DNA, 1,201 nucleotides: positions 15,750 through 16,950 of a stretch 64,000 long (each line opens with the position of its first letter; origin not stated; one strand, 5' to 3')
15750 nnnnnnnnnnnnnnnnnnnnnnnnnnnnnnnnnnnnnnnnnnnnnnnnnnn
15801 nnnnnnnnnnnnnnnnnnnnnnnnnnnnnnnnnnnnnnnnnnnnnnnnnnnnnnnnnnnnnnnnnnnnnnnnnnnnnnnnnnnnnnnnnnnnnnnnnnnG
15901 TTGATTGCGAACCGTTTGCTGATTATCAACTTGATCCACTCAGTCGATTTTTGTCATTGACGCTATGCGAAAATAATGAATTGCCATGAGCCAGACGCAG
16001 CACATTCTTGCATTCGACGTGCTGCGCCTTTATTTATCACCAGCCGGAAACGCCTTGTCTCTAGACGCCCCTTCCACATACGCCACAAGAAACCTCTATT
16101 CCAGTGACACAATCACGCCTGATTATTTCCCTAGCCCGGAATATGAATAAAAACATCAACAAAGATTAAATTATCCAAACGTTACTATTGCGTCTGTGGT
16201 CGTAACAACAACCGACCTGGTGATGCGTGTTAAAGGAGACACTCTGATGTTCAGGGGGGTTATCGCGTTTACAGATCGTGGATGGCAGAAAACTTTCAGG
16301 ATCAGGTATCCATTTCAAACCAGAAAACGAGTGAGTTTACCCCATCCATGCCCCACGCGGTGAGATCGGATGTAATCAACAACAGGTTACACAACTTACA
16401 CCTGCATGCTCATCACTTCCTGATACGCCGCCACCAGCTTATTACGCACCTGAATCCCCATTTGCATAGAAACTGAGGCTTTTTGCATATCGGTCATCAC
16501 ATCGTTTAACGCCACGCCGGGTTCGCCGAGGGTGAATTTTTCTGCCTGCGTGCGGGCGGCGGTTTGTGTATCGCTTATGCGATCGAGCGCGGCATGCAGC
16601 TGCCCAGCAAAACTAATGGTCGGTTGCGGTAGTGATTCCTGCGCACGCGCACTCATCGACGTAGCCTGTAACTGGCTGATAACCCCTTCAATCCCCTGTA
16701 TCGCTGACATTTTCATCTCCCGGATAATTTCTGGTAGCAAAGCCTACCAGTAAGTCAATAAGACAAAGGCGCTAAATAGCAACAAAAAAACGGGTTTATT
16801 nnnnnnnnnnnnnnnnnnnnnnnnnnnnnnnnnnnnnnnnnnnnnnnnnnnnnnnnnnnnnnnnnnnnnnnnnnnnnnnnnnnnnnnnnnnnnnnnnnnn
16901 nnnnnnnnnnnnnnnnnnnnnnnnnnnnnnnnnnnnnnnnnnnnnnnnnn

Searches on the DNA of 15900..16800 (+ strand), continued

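Call 29: search_dna_similar(query=window:16216-16256:+, collection=ecoli_genomes, mode=distant, max_evalue=0.001, max_rows=30, rows=spread)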
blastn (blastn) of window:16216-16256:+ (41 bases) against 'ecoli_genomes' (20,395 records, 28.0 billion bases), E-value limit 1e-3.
Records with a match: 1302; places in all: 1306; records where one place covers at least 80% of the query: 1302.
Genomes with a match: 1302 of 5426; with a place that covers at least 80% of the query: 1302. Places per genome that has any: lowest 1, median 1, highest 2. On chromosomes: 1305 places; on plasmids: 1.
Best place of each record, by identity: >=99% 97; 95-99% 14; 90-95% 765; 80-90% 426.
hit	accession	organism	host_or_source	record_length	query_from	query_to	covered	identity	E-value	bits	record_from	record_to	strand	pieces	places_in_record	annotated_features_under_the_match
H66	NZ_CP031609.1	Escherichia coli strain N3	Homo sapiens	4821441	1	41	100%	100.0%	7e-12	75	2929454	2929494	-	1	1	none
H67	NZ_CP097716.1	Escherichia coli strain MS1718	Chicken blood (Gallus gallus)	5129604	1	41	100%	100.0%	7e-12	75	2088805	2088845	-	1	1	none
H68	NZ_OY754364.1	Escherichia coli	-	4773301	1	41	100%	100.0%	7e-12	75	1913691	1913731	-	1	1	none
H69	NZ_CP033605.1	Escherichia coli O157:H7 strain TR01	Cattle carcass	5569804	3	41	95%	89.7%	3e-4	51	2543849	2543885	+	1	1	none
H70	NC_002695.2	Escherichia coli O157:H7 str. Sakai strain Sakai substr. ...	Homo sapiens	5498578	3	41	95%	89.7%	3e-4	51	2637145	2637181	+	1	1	none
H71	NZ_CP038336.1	Escherichia coli O157:H7 strain LSU61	Deer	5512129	3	41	95%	89.7%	3e-4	51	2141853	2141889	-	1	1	integrase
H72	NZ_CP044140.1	Escherichia coli O157 strain AR-0430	missing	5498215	3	41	95%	89.7%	3e-4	51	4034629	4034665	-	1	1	integrase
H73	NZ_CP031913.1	Escherichia coli O157:H7 strain FWSEC0004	Homo sapiens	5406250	3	41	95%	89.7%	3e-4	51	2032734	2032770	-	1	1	integrase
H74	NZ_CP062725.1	Escherichia coli O157:H7 strain Z1813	Homo sapiens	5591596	3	41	95%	89.7%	3e-4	51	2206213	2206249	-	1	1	integrase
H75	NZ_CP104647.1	Escherichia coli strain PNUSAE008406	missing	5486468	3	41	95%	89.7%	3e-4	51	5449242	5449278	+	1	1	integrase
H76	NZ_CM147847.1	Escherichia coli strain 33E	farm environment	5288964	3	41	95%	89.7%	3e-4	51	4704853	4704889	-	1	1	hypothetical protein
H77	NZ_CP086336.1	Escherichia coli strain EBJ001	Homo sapiens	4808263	3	39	90%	94.6%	5e-7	59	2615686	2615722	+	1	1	integrase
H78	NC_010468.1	Escherichia coli ATCC 8739 strain ATCC 8739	-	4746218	3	39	90%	94.6%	5e-7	59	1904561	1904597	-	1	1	integrase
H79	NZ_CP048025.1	Escherichia coli strain GZEC065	Homo sapiens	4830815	3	39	90%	94.6%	5e-7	59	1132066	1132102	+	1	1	integrase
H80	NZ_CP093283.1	Escherichia coli strain EC-14-2-9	Homo sapiens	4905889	3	39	90%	94.6%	5e-7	59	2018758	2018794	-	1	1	integrase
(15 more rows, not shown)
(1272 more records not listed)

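Call 30: search_dna_similar(query=window:16296-16336:+, collection=ecoli_genomes, mode=distant, max_evalue=0.001, max_rows=30, rows=spread)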
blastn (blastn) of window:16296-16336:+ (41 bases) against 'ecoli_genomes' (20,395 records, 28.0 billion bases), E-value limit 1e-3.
Records with a match: 4463; places in all: 4515; records where one place covers at least 80% of the query: 4414.
Genomes with a match: 4463 of 5426; with a place that covers at least 80% of the query: 4414. Places per genome that has any: lowest 1, median 1, highest 3. On chromosomes: 4514 places; on plasmids: 1.
Best place of each record, by identity: >=99% 56; 95-99% 154; 90-95% 4251; 80-90% 2.
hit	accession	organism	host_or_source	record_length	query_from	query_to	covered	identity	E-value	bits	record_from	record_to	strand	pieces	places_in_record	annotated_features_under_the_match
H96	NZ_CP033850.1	Escherichia coli strain FDAARGOS_497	Homo sapiens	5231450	1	41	100%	100.0%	7e-12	75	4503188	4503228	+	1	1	integrase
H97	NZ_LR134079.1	Escherichia coli strain NCTC9112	missing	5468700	1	41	100%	95.1%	4e-9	66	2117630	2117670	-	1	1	none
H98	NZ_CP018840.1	Escherichia coli strain KSC64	porcine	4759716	1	41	100%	92.7%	2e-7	62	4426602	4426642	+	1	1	none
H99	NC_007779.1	Escherichia coli str. K-12 substr. W3110 strain K-12 ...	-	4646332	1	41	100%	92.7%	2e-7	62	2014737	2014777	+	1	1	none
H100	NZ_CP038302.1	Escherichia coli O157:H7 strain SS TX 313-1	cattle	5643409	1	41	100%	92.7%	2e-7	62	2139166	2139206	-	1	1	integrase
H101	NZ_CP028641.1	Escherichia coli strain 132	cattle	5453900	1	41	100%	92.7%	2e-7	62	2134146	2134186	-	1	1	integrase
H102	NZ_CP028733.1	Escherichia coli strain H2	Homo sapiens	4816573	1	41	100%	92.7%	2e-7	62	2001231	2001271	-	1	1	integrase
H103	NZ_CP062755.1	Escherichia coli O157:H7 strain Z903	Bovine Faeces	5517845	1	41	100%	92.7%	2e-7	62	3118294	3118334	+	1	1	integrase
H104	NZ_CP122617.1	Escherichia coli strain ETEC4091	Sus scrofa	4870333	1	41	100%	92.7%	2e-7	62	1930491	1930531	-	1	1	integrase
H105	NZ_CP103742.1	Escherichia coli O25b:H4-ST131 strain 2822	Homo sapiens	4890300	1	41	100%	92.7%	2e-7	62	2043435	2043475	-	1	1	none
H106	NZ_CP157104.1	Escherichia coli strain UTME-10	Sus scrofa domesticus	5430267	1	41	100%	92.7%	2e-7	62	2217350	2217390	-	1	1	integrase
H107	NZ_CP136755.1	Escherichia coli O157:H7 strain PNUSAE147325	missing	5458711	1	41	100%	92.7%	2e-7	62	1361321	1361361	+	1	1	integrase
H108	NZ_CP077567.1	Escherichia coli O111:H11 strain 88.0502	bovine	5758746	1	41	100%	92.7%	2e-7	62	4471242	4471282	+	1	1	integrase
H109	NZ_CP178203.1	Escherichia coli strain APEC17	Gallus gallus domesticus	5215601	1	41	100%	92.7%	2e-7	62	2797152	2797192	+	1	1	none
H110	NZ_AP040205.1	Escherichia coli strain NR3736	Homo sapiens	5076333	1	41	100%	92.7%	2e-7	62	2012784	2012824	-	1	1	integrase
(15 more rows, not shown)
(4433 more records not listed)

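Call 47: search_dna_similar(query=window:16228-16366:+, collection=ecoli_genomes, mode=distant, max_evalue=0.00001, max_rows=60, rows=best)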
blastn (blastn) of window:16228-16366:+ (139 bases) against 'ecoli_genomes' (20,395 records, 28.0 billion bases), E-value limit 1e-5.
Records with a match: 5308; places in all: 5677; records where one place covers at least 80% of the query: 2684.
Genomes with a match: 5308 of 5426; with a place that covers at least 80% of the query: 2684. Places per genome that has any: lowest 1, median 1, highest 3. On chromosomes: 5674 places; on plasmids: 3.
Best place of each record, by identity: >=99% 8; 95-99% 6; 90-95% 4139; 80-90% 1155.
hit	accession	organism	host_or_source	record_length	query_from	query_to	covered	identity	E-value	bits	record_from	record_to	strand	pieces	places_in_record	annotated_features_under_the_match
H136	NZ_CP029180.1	Escherichia coli strain H9Ecoli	Homo sapiens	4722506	1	139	100%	100.0%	4e-64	251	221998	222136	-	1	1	none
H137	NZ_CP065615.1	Escherichia coli strain FDAARGOS_943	missing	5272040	1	139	100%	100.0%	4e-64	251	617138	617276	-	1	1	none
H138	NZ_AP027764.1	Escherichia coli strain 2017-02-2CC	Homo sapiens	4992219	1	139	100%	100.0%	4e-64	251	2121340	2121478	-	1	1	none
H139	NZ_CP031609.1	Escherichia coli strain N3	Homo sapiens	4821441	1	139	100%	96.4%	5e-57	229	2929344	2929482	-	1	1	none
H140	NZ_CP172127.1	Escherichia coli strain GF43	chicken meat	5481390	1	139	100%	96.4%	5e-57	229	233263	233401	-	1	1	none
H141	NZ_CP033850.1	Escherichia coli strain FDAARGOS_497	Homo sapiens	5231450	1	139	100%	95.0%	3e-54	220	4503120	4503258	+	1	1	integrase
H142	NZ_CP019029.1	Escherichia coli strain Ecol_881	Homo sapiens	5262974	1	139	100%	95.0%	3e-54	220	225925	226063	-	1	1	integrase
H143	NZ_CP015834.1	Escherichia coli strain MS6198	Homo sapiens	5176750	1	139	100%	95.0%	3e-54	220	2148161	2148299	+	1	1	integrase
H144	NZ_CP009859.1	Escherichia coli strain ECONIH1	rectal swab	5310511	1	139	100%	95.0%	3e-54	220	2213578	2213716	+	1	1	integrase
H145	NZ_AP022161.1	Escherichia coli strain WP5-S18-ESBL-08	-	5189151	1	139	100%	95.0%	3e-54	220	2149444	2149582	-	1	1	integrase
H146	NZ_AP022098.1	Escherichia coli strain WP4-S18-ESBL-09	-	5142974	1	139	100%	95.0%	3e-54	220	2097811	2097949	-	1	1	integrase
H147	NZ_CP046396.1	Escherichia coli strain ampC_0069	Homo sapiens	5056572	1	139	100%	95.0%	3e-54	220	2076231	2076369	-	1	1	integrase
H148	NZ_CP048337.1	Escherichia coli strain 142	environment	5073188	1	139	100%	95.0%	3e-54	220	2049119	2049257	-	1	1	integrase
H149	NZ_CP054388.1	Escherichia coli strain 1517k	Gallus gallus domesticus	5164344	1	139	100%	95.0%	3e-54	220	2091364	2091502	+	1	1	integrase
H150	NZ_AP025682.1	Escherichia coli strain Rb-50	Homo sapiens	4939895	1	139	100%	95.0%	3e-54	220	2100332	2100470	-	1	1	integrase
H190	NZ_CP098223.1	Escherichia coli strain Z0117EC0005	Canis lupus familiaris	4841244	1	139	100%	95.0%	3e-53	216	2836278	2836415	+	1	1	none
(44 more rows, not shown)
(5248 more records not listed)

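Call 48: get_annotated_region(hit=H139, flank=400)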
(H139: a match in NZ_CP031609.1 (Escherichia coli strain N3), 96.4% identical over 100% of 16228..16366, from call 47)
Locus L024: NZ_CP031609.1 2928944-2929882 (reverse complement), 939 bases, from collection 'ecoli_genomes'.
description: Escherichia coli strain N3 chromosome, complete genome
organism: Escherichia coli strain N3 (NCBI taxid 562)
replicon: chromosome; assembly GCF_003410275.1
host: Homo sapiens; source: Rectal swab; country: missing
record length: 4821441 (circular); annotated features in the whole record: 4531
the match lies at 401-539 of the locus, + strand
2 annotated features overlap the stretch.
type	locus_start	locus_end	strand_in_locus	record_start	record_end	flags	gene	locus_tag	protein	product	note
CDS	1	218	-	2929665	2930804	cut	-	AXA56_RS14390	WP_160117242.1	leucine-rich repeat domain-containing protein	-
CDS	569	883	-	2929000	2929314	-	fliE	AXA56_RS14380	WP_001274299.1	flagellar hook-basal body complex protein FliE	-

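Call 49: get_annotated_region(hit=H141, flank=400)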
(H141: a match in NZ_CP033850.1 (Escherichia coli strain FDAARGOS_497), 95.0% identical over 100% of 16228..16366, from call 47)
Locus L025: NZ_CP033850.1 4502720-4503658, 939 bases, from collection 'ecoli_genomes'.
description: Escherichia coli strain FDAARGOS_497 chromosome, complete genome
organism: Escherichia coli strain FDAARGOS_497 (NCBI taxid 562)
replicon: chromosome; assembly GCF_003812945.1
host: Homo sapiens; source: UCC isolate; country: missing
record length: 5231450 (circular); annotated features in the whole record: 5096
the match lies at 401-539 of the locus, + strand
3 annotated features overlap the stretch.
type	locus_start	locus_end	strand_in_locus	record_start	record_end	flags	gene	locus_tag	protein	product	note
CDS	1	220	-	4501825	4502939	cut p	-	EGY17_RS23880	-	DUF5503 domain-containing protein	frameshifted; internal stop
CDS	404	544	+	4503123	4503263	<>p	-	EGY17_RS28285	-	integrase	incomplete; partial in the middle of a contig; missing N-terminus and C-terminus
CDS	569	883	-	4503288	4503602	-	fliE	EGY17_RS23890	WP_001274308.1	flagellar hook-basal body complex protein FliE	-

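Call 50: get_annotated_region(hit=H190, flank=400)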
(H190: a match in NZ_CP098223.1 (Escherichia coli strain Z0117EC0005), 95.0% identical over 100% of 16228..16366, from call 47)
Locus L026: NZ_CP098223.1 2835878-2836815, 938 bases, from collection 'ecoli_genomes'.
description: Escherichia coli strain Z0117EC0005 chromosome, complete genome
organism: Escherichia coli strain Z0117EC0005 (NCBI taxid 562)
replicon: chromosome; assembly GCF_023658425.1
host: Canis lupus familiaris; source: -; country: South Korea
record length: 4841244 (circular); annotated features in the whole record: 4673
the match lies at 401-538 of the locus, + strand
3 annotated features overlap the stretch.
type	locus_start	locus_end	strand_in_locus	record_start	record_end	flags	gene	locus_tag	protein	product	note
CDS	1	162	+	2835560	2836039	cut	yedL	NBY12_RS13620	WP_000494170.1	GNAT family N-acetyltransferase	-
CDS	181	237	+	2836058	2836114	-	-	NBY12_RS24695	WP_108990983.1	cyclic lactone autoinducer peptide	-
CDS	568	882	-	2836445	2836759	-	fliE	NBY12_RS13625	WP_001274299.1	flagellar hook-basal body complex protein FliE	-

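Call 51: get_annotated_region(hit=H136, flank=400)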
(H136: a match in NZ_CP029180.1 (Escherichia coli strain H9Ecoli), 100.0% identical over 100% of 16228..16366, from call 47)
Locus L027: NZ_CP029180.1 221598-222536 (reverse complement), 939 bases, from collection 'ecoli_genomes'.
description: Escherichia coli strain H9Ecoli chromosome, complete genome
organism: Escherichia coli strain H9Ecoli (NCBI taxid 562)
replicon: chromosome; assembly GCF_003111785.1
host: Homo sapiens; source: feces; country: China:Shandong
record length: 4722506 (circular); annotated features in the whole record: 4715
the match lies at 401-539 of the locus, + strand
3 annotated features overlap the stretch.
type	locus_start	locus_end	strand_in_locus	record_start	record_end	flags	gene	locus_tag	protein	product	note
CDS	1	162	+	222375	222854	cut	yedL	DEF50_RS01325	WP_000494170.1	GNAT family N-acetyltransferase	-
CDS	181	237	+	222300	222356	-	-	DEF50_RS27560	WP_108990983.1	cyclic lactone autoinducer peptide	-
CDS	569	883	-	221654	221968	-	fliE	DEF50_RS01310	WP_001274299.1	flagellar hook-basal body complex protein FliE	-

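Call 54: search_dna_similar(query=window:15990-16240:+, collection=phages, mode=distant, max_evalue=0.01, max_rows=10)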
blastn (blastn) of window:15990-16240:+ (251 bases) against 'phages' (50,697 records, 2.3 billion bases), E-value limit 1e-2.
Records with a match: 1; places in all: 1; records where one place covers at least 80% of the query: 0.
Best place of each record, by identity: 90-95% 1.
By first word of the organism name: Escherichia 1.
By host as written in the record: Escherichia coli K12 1.
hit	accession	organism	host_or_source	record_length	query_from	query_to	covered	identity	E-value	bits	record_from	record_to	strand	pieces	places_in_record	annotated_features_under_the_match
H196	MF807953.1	Escherichia phage Ayreon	Escherichia coli K12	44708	7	37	12%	93.5%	2e-3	48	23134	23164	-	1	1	hypothetical protein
